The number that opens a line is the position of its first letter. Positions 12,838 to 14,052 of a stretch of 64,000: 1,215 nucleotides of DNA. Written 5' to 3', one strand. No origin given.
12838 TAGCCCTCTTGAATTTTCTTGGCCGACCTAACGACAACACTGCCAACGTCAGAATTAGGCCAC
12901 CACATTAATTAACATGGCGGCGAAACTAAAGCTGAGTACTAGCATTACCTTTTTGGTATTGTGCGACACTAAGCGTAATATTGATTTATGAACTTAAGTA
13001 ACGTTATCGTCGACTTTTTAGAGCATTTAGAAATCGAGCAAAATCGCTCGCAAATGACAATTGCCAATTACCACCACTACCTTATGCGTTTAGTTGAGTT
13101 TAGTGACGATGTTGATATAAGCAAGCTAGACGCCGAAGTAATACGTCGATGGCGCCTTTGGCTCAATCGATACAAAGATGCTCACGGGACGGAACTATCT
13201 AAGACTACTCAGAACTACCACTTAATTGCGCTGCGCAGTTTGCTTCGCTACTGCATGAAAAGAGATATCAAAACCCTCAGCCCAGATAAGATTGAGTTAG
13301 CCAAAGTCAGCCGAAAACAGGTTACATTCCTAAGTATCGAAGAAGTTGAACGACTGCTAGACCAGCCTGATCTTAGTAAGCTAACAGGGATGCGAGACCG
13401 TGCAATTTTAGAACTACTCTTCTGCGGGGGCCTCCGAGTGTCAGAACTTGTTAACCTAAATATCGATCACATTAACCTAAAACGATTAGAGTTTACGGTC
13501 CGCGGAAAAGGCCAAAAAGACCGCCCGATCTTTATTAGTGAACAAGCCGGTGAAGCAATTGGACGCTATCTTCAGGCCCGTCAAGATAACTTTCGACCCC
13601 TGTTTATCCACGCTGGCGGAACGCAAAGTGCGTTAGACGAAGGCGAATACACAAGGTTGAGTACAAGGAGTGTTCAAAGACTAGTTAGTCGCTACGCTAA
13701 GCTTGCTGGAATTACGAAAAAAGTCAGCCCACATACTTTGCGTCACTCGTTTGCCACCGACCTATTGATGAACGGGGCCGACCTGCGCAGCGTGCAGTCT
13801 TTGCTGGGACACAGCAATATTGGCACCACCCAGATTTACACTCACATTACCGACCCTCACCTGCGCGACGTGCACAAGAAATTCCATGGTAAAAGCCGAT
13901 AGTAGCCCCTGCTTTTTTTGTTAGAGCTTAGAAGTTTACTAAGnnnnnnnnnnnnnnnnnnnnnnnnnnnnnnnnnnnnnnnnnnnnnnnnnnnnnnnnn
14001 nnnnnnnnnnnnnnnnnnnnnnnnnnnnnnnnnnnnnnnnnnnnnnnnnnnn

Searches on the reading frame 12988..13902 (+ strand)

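Call 12: search_protein_families(library=pfam, proteins=[window:12988-13902:+], max_evalue=0.001)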
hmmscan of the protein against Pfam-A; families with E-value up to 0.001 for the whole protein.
window:12988-13902:+ (304 aa): 4 families
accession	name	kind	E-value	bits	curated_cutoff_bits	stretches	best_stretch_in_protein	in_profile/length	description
PF00589.27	Phage_integrase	-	4.3e-42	144.2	27.1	1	114-289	2-170/172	Phage integrase family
PF02899.23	Phage_int_SAM_1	-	2.5e-12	47.3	22.3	1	7-92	1-82/83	Phage integrase, N-terminal SAM-like domain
PF13102.12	Phage_int_SAM_5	-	1.1e-09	39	22.3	1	15-99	11-92/98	Phage integrase SAM-like domain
PF13495.12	Phage_int_SAM_4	-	1.3e-05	26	27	1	10-95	5-84/85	Phage integrase, N-terminal SAM-like domain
